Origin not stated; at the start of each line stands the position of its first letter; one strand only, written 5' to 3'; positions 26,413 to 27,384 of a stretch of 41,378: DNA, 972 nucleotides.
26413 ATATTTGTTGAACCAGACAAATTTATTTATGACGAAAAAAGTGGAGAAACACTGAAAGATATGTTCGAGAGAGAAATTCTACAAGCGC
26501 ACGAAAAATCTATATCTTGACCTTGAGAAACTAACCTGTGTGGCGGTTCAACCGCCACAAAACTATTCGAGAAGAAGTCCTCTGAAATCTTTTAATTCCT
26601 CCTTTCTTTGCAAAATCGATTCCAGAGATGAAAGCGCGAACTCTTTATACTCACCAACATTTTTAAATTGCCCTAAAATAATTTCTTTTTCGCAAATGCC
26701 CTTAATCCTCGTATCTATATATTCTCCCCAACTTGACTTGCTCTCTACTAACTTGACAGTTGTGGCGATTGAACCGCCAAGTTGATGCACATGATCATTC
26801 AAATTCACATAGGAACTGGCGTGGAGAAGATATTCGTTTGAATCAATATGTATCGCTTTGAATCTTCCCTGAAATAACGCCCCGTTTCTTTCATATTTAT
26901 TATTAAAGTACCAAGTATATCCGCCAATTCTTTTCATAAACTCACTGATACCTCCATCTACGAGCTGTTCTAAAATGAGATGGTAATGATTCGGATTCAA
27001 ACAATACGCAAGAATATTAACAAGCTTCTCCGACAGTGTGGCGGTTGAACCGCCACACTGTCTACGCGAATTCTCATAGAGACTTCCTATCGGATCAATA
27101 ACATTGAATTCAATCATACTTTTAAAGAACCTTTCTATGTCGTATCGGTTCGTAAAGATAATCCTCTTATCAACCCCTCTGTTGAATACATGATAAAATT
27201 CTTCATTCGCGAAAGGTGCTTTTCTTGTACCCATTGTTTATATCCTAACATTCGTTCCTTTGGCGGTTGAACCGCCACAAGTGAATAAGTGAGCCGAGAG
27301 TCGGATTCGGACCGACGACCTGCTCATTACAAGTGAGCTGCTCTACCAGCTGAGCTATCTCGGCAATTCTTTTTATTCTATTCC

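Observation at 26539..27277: Second RAYT-like gene (A) with a different cognate palindrome: two flanking and two intragenic copies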

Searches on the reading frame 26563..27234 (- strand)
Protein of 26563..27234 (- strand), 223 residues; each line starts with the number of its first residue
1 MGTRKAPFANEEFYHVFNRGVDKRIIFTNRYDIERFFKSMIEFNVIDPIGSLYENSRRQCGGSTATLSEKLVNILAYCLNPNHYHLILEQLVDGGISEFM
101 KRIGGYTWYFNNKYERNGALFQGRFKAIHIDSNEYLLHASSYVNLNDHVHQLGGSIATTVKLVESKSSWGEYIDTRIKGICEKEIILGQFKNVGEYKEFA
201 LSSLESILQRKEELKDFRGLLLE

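Call 5: search_protein_families(library=pfam, proteins=[window:26563-27234:-], max_evalue=1)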
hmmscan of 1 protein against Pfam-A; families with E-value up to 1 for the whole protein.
window:26563-27234:- (223 aa): 1 family
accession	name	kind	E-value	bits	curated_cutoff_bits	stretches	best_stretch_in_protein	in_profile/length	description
PF01797.21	Y1_Tnp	-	5.6e-06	26.9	23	1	68-144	37-119/121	Transposase IS200 like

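Call 14: find_homologous_proteins(query=window:26566-27234:-, max_evalue=0.00001)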
Query window:26566-27234:- (223 aa): 2587 proteins with E <= 0.00001 among 2771 candidates; the best 120 are listed.
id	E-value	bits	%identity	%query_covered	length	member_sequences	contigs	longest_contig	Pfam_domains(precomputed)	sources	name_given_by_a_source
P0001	2.5e-146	503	100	100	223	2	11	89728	PF01797.22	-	-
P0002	3.4e-123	427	90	93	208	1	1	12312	-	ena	-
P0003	1.5e-120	419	80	100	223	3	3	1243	-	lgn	-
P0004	2.2e-118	412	81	100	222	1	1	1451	PF01797.22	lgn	-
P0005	1.8e-117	409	81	100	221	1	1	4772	PF01797.22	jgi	jgi:putative transposase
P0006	3.4e-116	404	80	100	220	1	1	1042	PF01797.22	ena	-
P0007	2.3e-113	395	79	100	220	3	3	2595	PF01797.22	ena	-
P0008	4.7e-113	394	78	100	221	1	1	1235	PF01797.22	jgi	jgi:putative transposase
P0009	1.2e-112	393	78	100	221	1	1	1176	-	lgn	-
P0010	3.2e-112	391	78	100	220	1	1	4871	PF01797.22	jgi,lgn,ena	-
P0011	1.2e-111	389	79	100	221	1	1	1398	PF01797.22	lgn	-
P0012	2.0e-111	389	78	100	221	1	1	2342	-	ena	-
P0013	3.3e-111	388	77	100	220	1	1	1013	PF01797.22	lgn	-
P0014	1.5e-110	386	77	100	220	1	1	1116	PF01797.22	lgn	-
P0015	4.5e-110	384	75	100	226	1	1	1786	-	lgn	-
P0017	1.2e-108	380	74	100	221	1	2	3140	PF01797.22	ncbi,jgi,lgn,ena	-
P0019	3.5e-108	378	73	100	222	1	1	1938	PF01797.22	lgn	-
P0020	4.8e-108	378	75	100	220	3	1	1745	PF01797.22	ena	-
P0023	2.5e-107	375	75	100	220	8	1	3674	PF01797.22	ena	-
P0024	3.6e-107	375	78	100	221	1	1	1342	PF01797.22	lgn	-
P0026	5.0e-107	374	75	100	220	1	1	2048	PF01797.22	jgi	-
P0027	7.3e-107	374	75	100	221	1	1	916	PF01797.22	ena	-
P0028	7.9e-107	374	75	100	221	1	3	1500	PF01797.22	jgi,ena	-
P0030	2.7e-106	372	77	94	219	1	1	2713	PF01797.22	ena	-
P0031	2.8e-106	372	77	100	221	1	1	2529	PF01797.22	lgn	-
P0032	2.9e-106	372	74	100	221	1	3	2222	PF01797.22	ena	-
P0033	6.6e-106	371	74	100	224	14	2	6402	PF01797.22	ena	-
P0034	7.1e-106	371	76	100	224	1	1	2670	PF01797.22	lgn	-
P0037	2.9e-105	369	74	100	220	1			PF01797.22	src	-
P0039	5.8e-105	368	72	100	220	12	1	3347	PF01797.22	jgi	-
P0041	2.2e-104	366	74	100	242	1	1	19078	PF01797.22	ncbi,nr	ncbi:MAG: transposase [Patescibacteria group bacterium]|nr:transposase [Patescibacteria group bacter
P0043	6.0e-104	364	72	100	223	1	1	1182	PF01797.22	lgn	-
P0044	6.2e-104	364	73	100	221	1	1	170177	PF01797.22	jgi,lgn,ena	-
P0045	8.1e-104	364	74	100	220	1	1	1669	PF01797.22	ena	-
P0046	8.3e-104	364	73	100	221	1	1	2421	PF01797.22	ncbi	-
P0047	9.2e-104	364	75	100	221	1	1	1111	PF01797.22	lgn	-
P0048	1.1e-103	363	74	99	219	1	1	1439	PF01797.22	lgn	-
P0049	1.3e-103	363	73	100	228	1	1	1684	PF01797.22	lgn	-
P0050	3.5e-103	362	74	100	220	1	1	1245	PF01797.22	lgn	-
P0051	6.2e-103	361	73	100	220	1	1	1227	PF01797.22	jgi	jgi:putative transposase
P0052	7.1e-103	361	73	100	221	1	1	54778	PF01797.22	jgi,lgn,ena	-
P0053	1.3e-102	360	75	93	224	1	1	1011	PF01797.22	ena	-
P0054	1.4e-102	360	75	96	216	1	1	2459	PF01797.22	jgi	jgi:REP element-mobilizing transposase RayT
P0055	1.5e-102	360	73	100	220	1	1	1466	PF01797.22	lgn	-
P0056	1.8e-102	360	72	100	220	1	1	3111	PF01797.22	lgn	-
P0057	6.7e-102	358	74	100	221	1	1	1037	PF01797.22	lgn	-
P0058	7.3e-102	358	72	100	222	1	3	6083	PF01797.22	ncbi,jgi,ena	jgi:REP element-mobilizing transposase RayT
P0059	8.2e-102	357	73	100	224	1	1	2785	PF01797.22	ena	-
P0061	1.2e-101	357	74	100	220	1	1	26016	PF01797.22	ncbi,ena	-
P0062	1.2e-101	357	72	100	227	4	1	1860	PF01797.22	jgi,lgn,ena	-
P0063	1.5e-101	356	73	100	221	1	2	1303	PF01797.22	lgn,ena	-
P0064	2.0e-101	356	72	100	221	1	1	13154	PF01797.22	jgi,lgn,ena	-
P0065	3.5e-101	355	73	100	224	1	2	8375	PF01797.22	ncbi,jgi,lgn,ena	-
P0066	4.2e-101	355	73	100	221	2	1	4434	PF01797.22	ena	-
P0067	4.3e-101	355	73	100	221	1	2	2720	PF01797.22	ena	-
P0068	6.3e-101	354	71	100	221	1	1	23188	PF01797.22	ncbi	-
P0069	6.5e-101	354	71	100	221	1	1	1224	PF01797.22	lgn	-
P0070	6.9e-101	354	72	100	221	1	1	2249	PF01797.22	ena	-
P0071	1.1e-100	354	71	100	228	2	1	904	PF01797.22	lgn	-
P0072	1.2e-100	353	73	100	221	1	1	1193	PF01797.22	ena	-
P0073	1.3e-100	353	73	100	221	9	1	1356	PF01797.22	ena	-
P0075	2.1e-100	353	72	100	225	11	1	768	PF01797.22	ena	-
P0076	2.1e-100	353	72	100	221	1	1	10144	PF01797.22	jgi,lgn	jgi:REP element-mobilizing transposase RayT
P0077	2.2e-100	353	74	100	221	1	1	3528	PF01797.22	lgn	-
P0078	2.3e-100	353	70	100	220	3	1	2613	PF01797.22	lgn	-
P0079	2.6e-100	352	73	100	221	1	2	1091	PF01797.22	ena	-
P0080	2.6e-100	352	72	100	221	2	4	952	PF01797.22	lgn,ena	-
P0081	3.0e-100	352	70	100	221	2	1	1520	PF01797.22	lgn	-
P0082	3.6e-100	352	72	100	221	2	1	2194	PF01797.22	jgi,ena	jgi:REP element-mobilizing transposase RayT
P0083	3.9e-100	352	72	97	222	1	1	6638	PF01797.22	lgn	-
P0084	4.4e-100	352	72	100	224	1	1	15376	PF01797.22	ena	-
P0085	5.8e-100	351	70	100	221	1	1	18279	PF01797.22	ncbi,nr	ncbi:MAG: transposase [Candidatus Parcubacteria bacterium]|nr:transposase [Candidatus Parcubacteria 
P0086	7.3e-100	351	71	100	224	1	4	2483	PF01797.22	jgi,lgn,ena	-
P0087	7.4e-100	351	72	100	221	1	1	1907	PF01797.22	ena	-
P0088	7.7e-100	351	70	100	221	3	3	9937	PF01797.22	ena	-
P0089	8.0e-100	351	72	100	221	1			PF01797.22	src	-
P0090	9.7e-100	351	73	100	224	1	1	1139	PF01797.22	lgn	-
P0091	1.1e-99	350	72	100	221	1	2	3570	PF01797.22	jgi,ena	-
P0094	1.4e-99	350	71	100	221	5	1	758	PF01797.22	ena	-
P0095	1.9e-99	350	71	100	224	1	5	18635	PF01797.22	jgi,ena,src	-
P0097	3.4e-99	349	71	100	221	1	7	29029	PF01797.22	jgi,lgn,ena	-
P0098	4.4e-99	348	69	100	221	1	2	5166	PF01797.22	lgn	-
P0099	6.5e-99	348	70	100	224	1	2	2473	PF01797.22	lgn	-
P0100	8.6e-99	347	69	100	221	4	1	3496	PF01797.22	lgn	-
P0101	9.1e-99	347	71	100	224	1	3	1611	PF01797.22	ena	-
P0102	1.1e-98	347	71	100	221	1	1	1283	PF01797.22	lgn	-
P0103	1.2e-98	347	71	100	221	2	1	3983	PF01797.22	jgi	-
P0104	1.3e-98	347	73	100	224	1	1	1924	PF01797.22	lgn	-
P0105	2.5e-98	346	69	100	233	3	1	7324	PF01797.22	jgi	-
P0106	2.9e-98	346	72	100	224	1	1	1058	PF01797.22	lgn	-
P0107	3.3e-98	346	71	99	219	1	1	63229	PF01797.22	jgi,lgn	jgi:REP element-mobilizing transposase RayT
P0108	5.4e-98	345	68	100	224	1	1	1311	PF01797.22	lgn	-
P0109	6.1e-98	345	70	100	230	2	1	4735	PF01797.22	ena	-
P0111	9.0e-98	344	71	100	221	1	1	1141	PF01797.22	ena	-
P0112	9.8e-98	344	72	100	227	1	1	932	PF01797.22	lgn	-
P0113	1.4e-97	344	68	100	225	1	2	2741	PF01797.22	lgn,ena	-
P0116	3.2e-97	342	69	100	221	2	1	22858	PF01797.22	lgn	-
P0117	4.7e-97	342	78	87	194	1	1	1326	PF01797.22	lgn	-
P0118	5.0e-97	342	71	100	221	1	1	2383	PF01797.22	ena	-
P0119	7.2e-97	341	70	100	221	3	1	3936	PF01797.22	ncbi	ncbi:MAG: transposase [Minisyncoccota bacterium]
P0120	7.7e-97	341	70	100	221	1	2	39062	PF01797.22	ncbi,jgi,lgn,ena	ncbi:MAG: transposase [Candidatus Paceibacterota bacterium]|jgi:hypothetical protein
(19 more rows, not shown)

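Call 18: find_related_loci(query=A2, collection=genome_contigs, flank=10000)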
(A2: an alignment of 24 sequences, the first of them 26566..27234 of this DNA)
Query A2 (223 aa) in genome_contigs; peptide patterns used: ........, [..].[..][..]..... (x = any residue, [..] = any of these).
600 stretches matched a pattern (row limit reached: there are more); 584 encode a relative of the query (tblastn E <= 1e-3); the best 80 are kept; 79 distinct loci.
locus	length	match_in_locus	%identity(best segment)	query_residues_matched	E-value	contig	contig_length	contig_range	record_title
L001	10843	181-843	74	1-223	1e-109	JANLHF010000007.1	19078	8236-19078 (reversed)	MAG: Patescibacteria group bacterium isolate P6-10 k99_122937, whole genome shotgun sequence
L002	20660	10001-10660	72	1-223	3e-108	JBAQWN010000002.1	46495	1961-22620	MAG: Minisyncoccia bacterium isolate MFD03290_ilm_asm_bin3 k127_282278, whole genome shotgun sequence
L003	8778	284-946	71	1-223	3e-106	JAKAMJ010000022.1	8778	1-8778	MAG: bacterium isolate WY5.bin169 NODE_14544_length_8778_cov_2.766848, whole genome shotgun sequence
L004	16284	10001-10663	71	1-223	1e-105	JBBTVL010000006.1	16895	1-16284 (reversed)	MAG: Patescibacteria group bacterium isolate H51-bin144_1 H51_bin144_1_000000000006, whole genome shotgun sequence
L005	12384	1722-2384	69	1-223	8e-102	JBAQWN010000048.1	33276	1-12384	MAG: Minisyncoccia bacterium isolate MFD03290_ilm_asm_bin3 k127_175820, whole genome shotgun sequence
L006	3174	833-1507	67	1-223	9e-99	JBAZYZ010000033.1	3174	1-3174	MAG: Candidatus Paceibacterota bacterium isolate SO_2017_GW1_94 NODE_123012_length_3174_cov_1.630128_OW334_2017, whole g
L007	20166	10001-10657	64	3-223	3e-95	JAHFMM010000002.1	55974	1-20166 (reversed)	MAG: bacterium isolate nzgw457 NODE_259_length_55975_cov_5.639542, whole genome shotgun sequence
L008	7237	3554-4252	64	1-223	1e-94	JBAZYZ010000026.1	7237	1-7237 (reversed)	MAG: Candidatus Paceibacterota bacterium isolate SO_2017_GW1_94 NODE_38764_length_7237_cov_1.385935_OW334_2017, whole ge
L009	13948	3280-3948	66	1-223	2e-94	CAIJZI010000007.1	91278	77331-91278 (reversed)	uncultured bacterium isolate AlinenLipids_bin-0397 genome assembly, contig: bin-0397:7/9, whole genome shotgun sequence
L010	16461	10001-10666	61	2-223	2e-89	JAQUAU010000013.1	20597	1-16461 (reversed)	MAG: Candidatus Paceibacterota bacterium isolate STC_91 NODE_5464_length_20597_cov_3.298046_Sandtown_C, whole genome sho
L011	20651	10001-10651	62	1-213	1e-86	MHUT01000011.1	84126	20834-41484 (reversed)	MAG: Candidatus Yonathbacteria bacterium RIFCSPHIGHO2_02_FULL_44_14 rifcsphigho2_02_scaffold_216, whole genome shotgun s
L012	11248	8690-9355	56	4-223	8e-84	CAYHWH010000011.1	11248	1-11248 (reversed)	MAG TPA_asm: uncultured Candidatus Saccharibacteria bacterium isolate ERP119705_co16_95 genome assembly, contig: NODE_46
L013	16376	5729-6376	61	4-223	8e-84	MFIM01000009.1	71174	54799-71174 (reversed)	MAG: Candidatus Giovannonibacteria bacterium RIFCSPLOWO2_02_FULL_45_28 rifcsplowo2_02_scaffold_172, whole genome shotgun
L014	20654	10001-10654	59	1-216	2e-80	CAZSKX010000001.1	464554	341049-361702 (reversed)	MAG TPA_asm: uncultured Candidatus Saccharibacteria bacterium isolate SRP319275_co1_146 genome assembly, contig: NODE_2_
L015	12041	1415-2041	61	4-208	2e-80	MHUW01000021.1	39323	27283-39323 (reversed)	MAG: Candidatus Yonathbacteria bacterium RIFCSPLOWO2_01_FULL_47_33b rifcsplowo2_01_scaffold_6005, whole genome shotgun s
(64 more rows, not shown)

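Call 29: search_solved_structures(query=A2, max_evalue=1, show_alignments=2)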
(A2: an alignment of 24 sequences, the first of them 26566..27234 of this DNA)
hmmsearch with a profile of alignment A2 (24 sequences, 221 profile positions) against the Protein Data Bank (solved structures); distinct sequences matched with E-value up to 1: 2.
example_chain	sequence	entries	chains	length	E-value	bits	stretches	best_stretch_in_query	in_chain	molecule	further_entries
36ln_A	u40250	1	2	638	0.49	13.3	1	8-63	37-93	1-phosphatidylinositol 4,5-bisphosphate phosphodiesterase zeta-1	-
9bcz_A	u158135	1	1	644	0.49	13.3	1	8-63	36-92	1-phosphatidylinositol 4,5-bisphosphate phosphodiesterase zeta-1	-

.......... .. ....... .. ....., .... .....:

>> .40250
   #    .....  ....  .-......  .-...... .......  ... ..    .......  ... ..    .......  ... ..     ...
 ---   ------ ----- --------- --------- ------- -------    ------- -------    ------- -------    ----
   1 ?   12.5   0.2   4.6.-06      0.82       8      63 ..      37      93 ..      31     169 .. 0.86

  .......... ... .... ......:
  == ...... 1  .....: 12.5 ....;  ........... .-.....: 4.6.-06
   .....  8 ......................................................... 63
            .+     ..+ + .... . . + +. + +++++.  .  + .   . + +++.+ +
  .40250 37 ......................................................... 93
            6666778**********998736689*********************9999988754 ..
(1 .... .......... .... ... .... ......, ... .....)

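Call 30: search_protein_families(library=ncbifam, proteins=[window:26566-27234:-], max_evalue=1)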
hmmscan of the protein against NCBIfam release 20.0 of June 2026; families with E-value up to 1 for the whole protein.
window:26566-27234:- (223 aa): 1 family
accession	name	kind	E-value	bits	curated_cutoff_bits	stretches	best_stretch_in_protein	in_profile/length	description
NF047646.1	REP_Tyr_transpos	equivalog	2.8e-05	24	80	1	65-150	40-134/146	REP-associated tyrosine transposase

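Call 34: predict_structure(alignment_id=A2)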
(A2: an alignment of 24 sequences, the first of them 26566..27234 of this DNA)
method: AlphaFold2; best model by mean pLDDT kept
length: 223 residues; sequences in the alignment: 24
mean_pLDDT: 37.4   pTM: 0.32
mean pLDDT of the five models: 37.4, 36.9, 36.0, 35.8, 32.9
residues with pLDDT >= 90: 0; 70-90: 0; 50-70: 32; < 50: 191
segments of 3 or more residues with pLDDT < 50: 1-67, 75-84, 103-191, 195-197, 199-208, 217-223
pLDDT, mean of each block of 10 residues (from residue 1): 26 23 30 39 31 37 43 48 48 55 43 37 28 38 31 31 29 37 32 48 46 45 31
secondary structure, 60 per line:
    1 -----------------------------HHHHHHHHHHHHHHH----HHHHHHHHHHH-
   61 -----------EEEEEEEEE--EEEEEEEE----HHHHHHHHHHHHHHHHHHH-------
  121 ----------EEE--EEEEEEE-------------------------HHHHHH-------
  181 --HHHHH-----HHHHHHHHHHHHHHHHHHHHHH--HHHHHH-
elements in order: H30-44 H49-59 E72-80 E83-90 H95-113 E131-133 E136-142 H168-173 H183-187 H193-214 H217-222

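Call 47: search_protein_representatives(alignment_id=A1)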
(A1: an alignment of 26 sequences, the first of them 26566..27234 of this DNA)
Query: 26 sequences, 221 profile positions. Proteins with E-value up to 0.001 (for the whole library): 24741; up to 1e-10: 10412; up to 1e-30: 912. The best 150 are listed.
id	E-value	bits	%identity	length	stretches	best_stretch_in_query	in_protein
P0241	1.1e-94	332.6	-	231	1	1-211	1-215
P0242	8.4e-85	300.3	-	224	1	1-220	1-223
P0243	4.1e-81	288.3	-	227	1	1-221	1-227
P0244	3.4e-79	282.0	-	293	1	3-221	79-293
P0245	5.9e-79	281.2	-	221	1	1-209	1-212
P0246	3.9e-75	268.7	-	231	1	4-218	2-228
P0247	2.7e-74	266.0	-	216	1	5-221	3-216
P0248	4.7e-74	265.2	-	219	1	4-221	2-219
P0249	1.3e-73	263.8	-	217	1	10-221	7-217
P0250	6.2e-73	261.5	-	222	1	1-217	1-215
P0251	4.8e-72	258.6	-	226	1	4-221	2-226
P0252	2.7e-71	256.2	-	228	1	1-216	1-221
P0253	1.0e-69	251.0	-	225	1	1-211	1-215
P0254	3.0e-69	249.5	-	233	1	4-207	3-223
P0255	2.1e-67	243.4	-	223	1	1-214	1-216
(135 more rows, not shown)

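Call 64: predict_structure(alignment_id=A4)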
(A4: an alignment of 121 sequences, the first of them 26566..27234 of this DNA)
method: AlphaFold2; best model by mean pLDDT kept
length: 223 residues; sequences in the alignment: 121
mean_pLDDT: 81.1   pTM: 0.79
mean pLDDT of the five models: 81.1, 78.2, 77.8, 76.5, 71.2
residues with pLDDT >= 90: 100; 70-90: 79; 50-70: 16; < 50: 28
segments of 3 or more residues with pLDDT < 50: 1-5, 50-67, 221-223
pLDDT, mean of each block of 10 residues (from residue 1): 59 93 84 91 77 43 52 96 94 92 81 85 89 94 88 59 89 90 94 94 84 68 42
secondary structure, 60 per line:
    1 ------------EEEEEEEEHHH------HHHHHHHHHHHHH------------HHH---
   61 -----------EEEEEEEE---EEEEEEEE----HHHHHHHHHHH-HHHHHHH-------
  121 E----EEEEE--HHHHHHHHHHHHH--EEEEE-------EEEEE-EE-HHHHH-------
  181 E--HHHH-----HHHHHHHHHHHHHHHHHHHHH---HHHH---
elements in order: E13-20 H30-42 E72-79 E83-90 H95-105 H107-113 E126-130 H133-145 E148-152 E160-164 H169-173 H184-187 H193-213 H217-220
